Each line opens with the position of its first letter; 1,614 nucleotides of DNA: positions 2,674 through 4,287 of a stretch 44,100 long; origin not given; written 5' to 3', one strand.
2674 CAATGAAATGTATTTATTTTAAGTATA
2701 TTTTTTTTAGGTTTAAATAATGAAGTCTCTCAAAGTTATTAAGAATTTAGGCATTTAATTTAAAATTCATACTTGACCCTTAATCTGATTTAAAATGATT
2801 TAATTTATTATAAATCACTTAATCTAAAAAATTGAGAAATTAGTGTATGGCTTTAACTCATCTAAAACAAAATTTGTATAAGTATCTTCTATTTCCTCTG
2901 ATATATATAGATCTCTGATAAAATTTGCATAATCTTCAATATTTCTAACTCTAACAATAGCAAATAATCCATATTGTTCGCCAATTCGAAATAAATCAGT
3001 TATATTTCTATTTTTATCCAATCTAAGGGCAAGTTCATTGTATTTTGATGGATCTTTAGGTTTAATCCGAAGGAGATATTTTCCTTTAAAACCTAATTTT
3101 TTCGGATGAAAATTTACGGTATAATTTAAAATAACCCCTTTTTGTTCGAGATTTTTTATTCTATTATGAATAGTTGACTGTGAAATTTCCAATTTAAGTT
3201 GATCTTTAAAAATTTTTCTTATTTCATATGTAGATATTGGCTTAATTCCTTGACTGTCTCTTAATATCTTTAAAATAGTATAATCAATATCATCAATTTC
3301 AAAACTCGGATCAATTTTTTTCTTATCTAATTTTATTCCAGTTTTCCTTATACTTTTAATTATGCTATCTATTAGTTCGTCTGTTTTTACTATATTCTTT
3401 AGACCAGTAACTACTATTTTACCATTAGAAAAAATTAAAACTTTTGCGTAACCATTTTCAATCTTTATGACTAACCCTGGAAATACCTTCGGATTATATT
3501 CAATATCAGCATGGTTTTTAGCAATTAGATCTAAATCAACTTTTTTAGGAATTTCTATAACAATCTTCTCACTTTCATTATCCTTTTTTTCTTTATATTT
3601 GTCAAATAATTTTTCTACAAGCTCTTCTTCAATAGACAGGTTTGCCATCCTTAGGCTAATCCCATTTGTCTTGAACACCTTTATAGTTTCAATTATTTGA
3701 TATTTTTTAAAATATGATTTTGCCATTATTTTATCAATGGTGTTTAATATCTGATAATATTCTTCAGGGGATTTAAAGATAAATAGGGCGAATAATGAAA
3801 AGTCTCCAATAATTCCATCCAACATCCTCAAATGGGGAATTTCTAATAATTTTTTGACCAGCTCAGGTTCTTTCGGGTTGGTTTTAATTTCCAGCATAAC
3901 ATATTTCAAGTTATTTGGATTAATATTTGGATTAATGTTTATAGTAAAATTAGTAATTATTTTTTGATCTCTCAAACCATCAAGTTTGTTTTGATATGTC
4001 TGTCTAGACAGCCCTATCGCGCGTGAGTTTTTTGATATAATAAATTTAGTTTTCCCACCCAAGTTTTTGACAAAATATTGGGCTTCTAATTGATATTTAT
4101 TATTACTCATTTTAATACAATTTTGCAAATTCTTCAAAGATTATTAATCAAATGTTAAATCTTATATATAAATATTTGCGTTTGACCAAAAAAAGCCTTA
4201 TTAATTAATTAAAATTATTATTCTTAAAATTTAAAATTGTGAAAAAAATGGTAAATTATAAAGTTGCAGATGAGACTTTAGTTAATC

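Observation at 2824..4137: Single TBP repeat embedded between two Lrp/AsnC modules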

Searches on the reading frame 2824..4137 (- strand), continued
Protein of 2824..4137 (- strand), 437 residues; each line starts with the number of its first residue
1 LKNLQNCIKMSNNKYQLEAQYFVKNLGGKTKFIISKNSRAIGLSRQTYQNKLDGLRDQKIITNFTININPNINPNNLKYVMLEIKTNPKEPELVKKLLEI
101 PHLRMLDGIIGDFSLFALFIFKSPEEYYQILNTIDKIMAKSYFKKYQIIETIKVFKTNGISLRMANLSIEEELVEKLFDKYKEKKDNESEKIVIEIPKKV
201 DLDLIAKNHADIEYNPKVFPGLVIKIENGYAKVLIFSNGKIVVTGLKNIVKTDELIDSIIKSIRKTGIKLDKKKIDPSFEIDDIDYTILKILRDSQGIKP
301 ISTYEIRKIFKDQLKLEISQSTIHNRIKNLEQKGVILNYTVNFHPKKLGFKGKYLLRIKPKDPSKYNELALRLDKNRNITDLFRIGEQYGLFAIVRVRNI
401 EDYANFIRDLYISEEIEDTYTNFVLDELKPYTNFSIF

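Call 14: find_related_loci(query=A1, collection=genome_contigs, flank=7000)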
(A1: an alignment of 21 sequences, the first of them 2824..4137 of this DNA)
Query A1 (437 aa) in genome_contigs; peptide patterns used: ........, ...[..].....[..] (x = any residue, [..] = any of these).
130 stretches matched a pattern; 97 encode a relative of the query (tblastn E <= 1e-3); the best 80 are kept; 79 distinct loci.
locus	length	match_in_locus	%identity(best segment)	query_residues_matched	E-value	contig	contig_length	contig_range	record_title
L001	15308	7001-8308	80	2-437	0e+0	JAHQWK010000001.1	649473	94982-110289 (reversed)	MAG: Promethearchaeia archaeon isolate ABR05 NODE_1_length_649473_cov_10, whole genome shotgun sequence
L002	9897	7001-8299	81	1-437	0e+0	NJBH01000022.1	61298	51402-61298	MAG: Promethearchaeota archaeon Loki_b32 270, whole genome shotgun sequence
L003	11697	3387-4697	79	1-437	0e+0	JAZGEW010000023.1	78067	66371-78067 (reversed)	MAG: Promethearchaeia archaeon isolate SCS4bin.30 SCS4bin.30_23, whole genome shotgun sequence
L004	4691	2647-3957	78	1-437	0e+0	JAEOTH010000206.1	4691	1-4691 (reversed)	MAG: Promethearchaeota archaeon isolate YT1_053 k127_63864167, whole genome shotgun sequence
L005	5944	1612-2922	78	1-437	0e+0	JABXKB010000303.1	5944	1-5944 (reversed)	MAG: Promethearchaeota archaeon isolate Hel_238_bin13 contig-145_36885, whole genome shotgun sequence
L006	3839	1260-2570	79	1-437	0e+0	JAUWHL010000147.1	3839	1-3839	MAG: Promethearchaeota archaeon isolate CSMAG_2267 CSMAG_2267_k141_1559743_length_3839_cov_3.9708, whole genome shotgun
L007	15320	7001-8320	75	1-436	0e+0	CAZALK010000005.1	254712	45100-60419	MAG TPA_asm: uncultured archaeon isolate binchicken_co136_26 genome assembly, contig: NODE_10_length_254712_cov_230.5113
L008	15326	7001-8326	73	2-437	0e+0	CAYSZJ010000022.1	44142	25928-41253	MAG TPA_asm: uncultured archaeon isolate SRP239594_co1_24 genome assembly, contig: NODE_138_length_44142_cov_36.398167,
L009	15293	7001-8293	76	7-437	0e+0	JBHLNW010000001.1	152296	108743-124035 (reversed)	MAG: Promethearchaeota archaeon isolate DZ2S.393 DZ2S.393@185, whole genome shotgun sequence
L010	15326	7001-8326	72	2-437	0e+0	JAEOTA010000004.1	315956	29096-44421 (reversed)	MAG: Promethearchaeota archaeon isolate YT1_007 k127_2486961, whole genome shotgun sequence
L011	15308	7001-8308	73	1-436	0e+0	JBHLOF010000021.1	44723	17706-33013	MAG: Promethearchaeota archaeon isolate DZ3M.28 DZ3M.28@2110, whole genome shotgun sequence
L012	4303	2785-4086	76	1-434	0e+0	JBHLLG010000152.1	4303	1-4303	MAG: Candidatus Hermodarchaeota archaeon isolate DZ1M.411 DZ1M.411@118336, whole genome shotgun sequence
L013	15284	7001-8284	73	7-434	0e+0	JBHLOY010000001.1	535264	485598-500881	MAG: Promethearchaeota archaeon isolate DZ3S.305 DZ3S.305@2, whole genome shotgun sequence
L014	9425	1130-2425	73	6-437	0e+0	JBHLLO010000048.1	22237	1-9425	MAG: Candidatus Hermodarchaeota archaeon isolate DZ1M.51 DZ1M.51@8053, whole genome shotgun sequence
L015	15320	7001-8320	72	1-436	0e+0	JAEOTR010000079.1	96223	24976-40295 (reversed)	MAG: Promethearchaeota archaeon isolate YT5_013 k127_55081467, whole genome shotgun sequence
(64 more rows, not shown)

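Call 30: predict_structure(alignment_id=A2)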
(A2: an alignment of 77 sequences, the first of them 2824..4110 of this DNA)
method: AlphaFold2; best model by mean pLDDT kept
length: 428 residues; sequences in the alignment: 77
mean_pLDDT: 64.2   pTM: 0.39
mean pLDDT of the five models: 64.2, 62.9, 61.4, 58.3, 56.1
residues with pLDDT >= 90: 0; 70-90: 179; 50-70: 157; < 50: 92
segments of 3 or more residues with pLDDT < 50: 18-23, 54-69, 98-103, 136-143, 145-157, 175-179, 266-269, 287-291, 328-340, 418-428
pLDDT, mean of each block of 10 residues (from residue 1): 60 60 54 68 70 43 37 64 72 56 55 55 69 53 46 49 70 52 74 80 76 78 83 76 73 81 53 70 51 69 85 73 51 40 71 75 76 61 74 83 80 57 34
secondary structure, 60 per line:
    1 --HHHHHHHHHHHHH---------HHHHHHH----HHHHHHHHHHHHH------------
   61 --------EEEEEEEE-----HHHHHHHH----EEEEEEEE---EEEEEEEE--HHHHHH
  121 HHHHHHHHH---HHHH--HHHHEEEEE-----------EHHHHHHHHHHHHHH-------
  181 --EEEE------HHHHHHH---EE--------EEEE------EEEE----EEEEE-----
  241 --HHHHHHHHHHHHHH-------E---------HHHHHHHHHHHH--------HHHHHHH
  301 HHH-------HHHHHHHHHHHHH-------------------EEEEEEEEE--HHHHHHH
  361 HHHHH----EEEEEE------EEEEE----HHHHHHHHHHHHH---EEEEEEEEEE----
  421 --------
elements in order: H3-15 H25-31 H36-48 E69-76 H82-89 E94-101 E105-112 H115-129 H133-136 H139-142 E143-147 H160-173 E183-186 H193-199 E213-216 E223-226 E231-235 H243-256 H274-285 H294-303 H311-323 E343-351 H354-365 E370-375 E382-386 H391-403 E407-416

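Call 34: fold_search(model_id=the predicted structure, library=pdb)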
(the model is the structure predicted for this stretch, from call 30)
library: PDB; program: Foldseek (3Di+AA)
matches with E <= 10: 1369; with E <= 0.001: 83
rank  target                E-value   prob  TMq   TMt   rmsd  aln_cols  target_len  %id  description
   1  2cyy                  4.0e-08  1.00  0.19  0.49  14.4       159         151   30  Crystal structure of PH1519 from Pyrococcus horikosii OT3 (released 2006-09-19)
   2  2e1c_MODEL_1_A        1.1e-07  1.00  0.20  0.51  13.7       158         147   30  Structure of Putative HTH-type transcriptional regulator PH1519/DNA Complex (released 2007-12-04)
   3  2znz_C                1.4e-07  1.00  0.19  0.51  14.2       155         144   29  Crystal structure of FFRP (released 2009-03-17)
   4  2cg4_A                2.9e-07  1.00  0.19  0.50  12.2       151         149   25  Structure of E.coli AsnC (released 2006-04-04)
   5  1ri7                  3.8e-07  1.00  0.19  0.51  14.1       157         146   30  crystal structure of a protein in the LRP/ASNC family from the hyperthermophilic archaeon Pyrococcus sp. OT3 (released 2004-03-09)
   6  9w4v_A                1.4e-06  1.00  0.19  0.50  11.0       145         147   22  Structure of transcription factor in complex with D-allo-Ile (released 2026-03-25)
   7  7fby                  1.4e-06  1.00  0.19  0.48  11.6       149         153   22  Crystal Structure of PH0140 from Pyrococcus horikosii OT3 (released 2022-07-20)
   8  1ais_A                3.2e-06  1.00  0.15  0.33  12.1       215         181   15  TATA-BINDING PROTEIN/TRANSCRIPTION FACTOR (II)B/TATA-BOX COMPLEX FROM PYROCOCCUS WOESEI (released 1997-07-07)
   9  9w4w                  4.0e-06  1.00  0.19  0.49  11.3       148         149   22  Structure of transcription factor in complex with L-Ile (released 2026-03-25)
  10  1mp9_B                4.2e-06  1.00  0.15  0.31  15.6       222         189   18  TBP from a mesothermophilic archaeon, Sulfolobus acidocaldarius (released 2003-11-04)
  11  4pcq_C                5.0e-06  1.00  0.20  0.50   9.9       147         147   18  Crystal Structure of MtbAldR (Rv2779c) (released 2015-05-06)
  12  8q90_A                5.0e-06  1.00  0.19  0.51  13.2       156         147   22  Halophilic Lrp transcription factor (released 2024-01-31)
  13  2z8u_A                5.0e-06  1.00  0.16  0.36  12.1       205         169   22  Methanococcus jannaschii TBP (released 2008-08-26)
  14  2z8u_P                5.9e-06  1.00  0.15  0.35  12.5       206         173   20  Methanococcus jannaschii TBP (released 2008-08-26)
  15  2e7w                  6.6e-06  1.00  0.19  0.48  14.6       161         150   27  Crystal structure of the Lrp/AsnC like transcriptional regulators from Sulfolobus tokodaii 7 (released 2008-01-15)
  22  1pcz_A                1.1e-05  1.00  0.16  0.35  13.0       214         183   15  STRUCTURE OF TATA-BINDING PROTEIN (released 1997-01-11)
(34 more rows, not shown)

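Call 60: search_protein_families(library=pfam, proteins=[P0096], max_evalue=0.01)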
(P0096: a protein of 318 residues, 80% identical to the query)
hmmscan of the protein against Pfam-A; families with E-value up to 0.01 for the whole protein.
P0096 (318 aa): 6 families
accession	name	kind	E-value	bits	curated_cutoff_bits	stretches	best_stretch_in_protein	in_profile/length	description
PF01037.27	AsnC_trans_reg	-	7.6e-10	39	25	1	242-307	8-72/73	Lrp/AsnC ligand binding domain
PF13412.12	HTH_24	-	2.4e-05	24.3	21.9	1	199-217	29-47/48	Winged helix-turn-helix DNA-binding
PF08279.18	HTH_11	-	0.00052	20.3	25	1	196-218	24-46/55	HTH domain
PF13404.12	HTH_AsnC-type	-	0.0018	18.5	27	0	199-212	29-42/42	AsnC-type helix-turn-helix domain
PF14502.12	HTH_41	-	0.0059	16.4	25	0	196-217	15-36/48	Helix-turn-helix domain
PF21128.4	MCM4_WHD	-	0.0078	16.7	24.4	0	168-217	13-62/75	MCM4, winged helix domain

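Call 67: predict_structure(alignment_id=A3)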
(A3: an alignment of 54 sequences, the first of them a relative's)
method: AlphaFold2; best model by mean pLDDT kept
length: 318 residues; sequences in the alignment: 54
mean_pLDDT: 57.6   pTM: 0.35
mean pLDDT of the five models: 57.6, 55.4, 54.9, 50.2, 49.6
residues with pLDDT >= 90: 7; 70-90: 86; 50-70: 118; < 50: 107
segments of 3 or more residues with pLDDT < 50: 1-3, 13-34, 51-69, 98-103, 140-159, 178-180, 217-232, 302-318
pLDDT, mean of each block of 10 residues (from residue 1): 51 45 39 54 59 29 34 64 75 58 54 63 77 62 33 37 78 59 79 90 81 50 28 58 74 72 57 64 72 68 40 34
secondary structure, 60 per line:
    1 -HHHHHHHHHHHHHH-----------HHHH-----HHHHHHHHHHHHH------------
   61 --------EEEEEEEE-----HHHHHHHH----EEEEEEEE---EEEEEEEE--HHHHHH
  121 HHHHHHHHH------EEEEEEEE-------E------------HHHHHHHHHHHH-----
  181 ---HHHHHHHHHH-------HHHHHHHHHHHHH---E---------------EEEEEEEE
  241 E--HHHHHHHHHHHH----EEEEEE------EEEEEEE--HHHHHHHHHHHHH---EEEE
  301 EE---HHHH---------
elements in order: H2-15 H27-30 H36-48 E69-76 H82-89 E94-101 E105-112 H115-129 E136-143 H164-175 H184-193 H201-213 E233-241 H244-255 E260-265 E272-278 H281-293 E297-302 H306-309

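Call 69: find_encoding_contigs(protein=window:2824-4110:-, flank=3000, max_places=3)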
Protein window:2824-4110:- (428 aa): no gene with exactly this product is on record in the collection.

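Call 70: find_encoding_contigs(protein=P0001, flank=4000, max_places=2)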
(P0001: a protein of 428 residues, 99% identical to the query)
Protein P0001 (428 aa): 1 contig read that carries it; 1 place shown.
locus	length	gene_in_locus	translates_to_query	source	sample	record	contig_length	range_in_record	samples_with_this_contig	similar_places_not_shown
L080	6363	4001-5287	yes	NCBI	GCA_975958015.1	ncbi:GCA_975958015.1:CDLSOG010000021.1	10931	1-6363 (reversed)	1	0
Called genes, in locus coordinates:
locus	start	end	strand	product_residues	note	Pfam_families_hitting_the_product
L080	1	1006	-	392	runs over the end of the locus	PF01751:Toprim, PF13155:Toprim_2, PF13662:Toprim_4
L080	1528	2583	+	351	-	PF01656:CbiA, PF02374:ArsA_ATPase, PF13614:AAA_31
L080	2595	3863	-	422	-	PF05221:AdoHcyase, PF02826:2-Hacid_dh_C (faint), PF05221:AdoHcyase, PF00670:AdoHcyase_NAD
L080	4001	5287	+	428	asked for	PF00352:TBP, PF01037:AsnC_trans_reg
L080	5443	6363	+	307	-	?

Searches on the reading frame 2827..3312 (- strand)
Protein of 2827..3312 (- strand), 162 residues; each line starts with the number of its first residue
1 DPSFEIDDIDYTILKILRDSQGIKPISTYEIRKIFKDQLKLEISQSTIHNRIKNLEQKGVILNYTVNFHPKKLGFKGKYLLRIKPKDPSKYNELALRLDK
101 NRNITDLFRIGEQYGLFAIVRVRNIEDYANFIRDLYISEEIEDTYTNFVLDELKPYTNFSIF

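Call 6: search_protein_families(library=pfam, proteins=[window:2827-3312:-], max_evalue=10)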
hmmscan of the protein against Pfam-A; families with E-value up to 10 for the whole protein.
seq(162 aa): 12 families
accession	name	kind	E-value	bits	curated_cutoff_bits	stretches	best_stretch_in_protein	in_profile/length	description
PF01037.27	AsnC_trans_reg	-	4.8e-08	33.2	25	1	84-151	6-72/73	Lrp/AsnC ligand binding domain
PF13412.12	HTH_24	-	2.7e-05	24.1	21.9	1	40-61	26-47/48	Winged helix-turn-helix DNA-binding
PF08279.18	HTH_11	-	0.00034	20.9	25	1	40-64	24-44/55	HTH domain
PF13404.12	HTH_AsnC-type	-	0.0044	17.3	27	1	40-56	26-42/42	AsnC-type helix-turn-helix domain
PF21128.4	MCM4_WHD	-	0.0054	17.2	24.4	1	8-61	9-62/75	MCM4, winged helix domain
PF21517.3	HTH_Tnp_Tc3_2_like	-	0.012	16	27.2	1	36-53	21-38/40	Transposable element Tc3 transposase, HTH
PF01047.28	MarR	-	0.034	14.5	24.6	1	40-61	26-47/59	MarR family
PF08461.16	HTH_12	-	0.042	14.2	21.4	1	12-61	2-48/66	Ribonuclease R winged-helix domain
PF03551.20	PadR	-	0.081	13.4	27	1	24-65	8-51/75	Transcriptional regulator PadR-like family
PF00126.33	HTH_1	-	0.11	12.9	26.6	1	40-57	22-39/60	Bacterial regulatory helix-turn-helix protein, lysR family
PF01638.23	HxlR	-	0.2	12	20.8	1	42-74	30-62/91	HxlR-like helix-turn-helix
PF01726.22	LexA_DNA_bind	-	0.25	11.6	23.7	1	38-61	34-56/65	LexA DNA binding domain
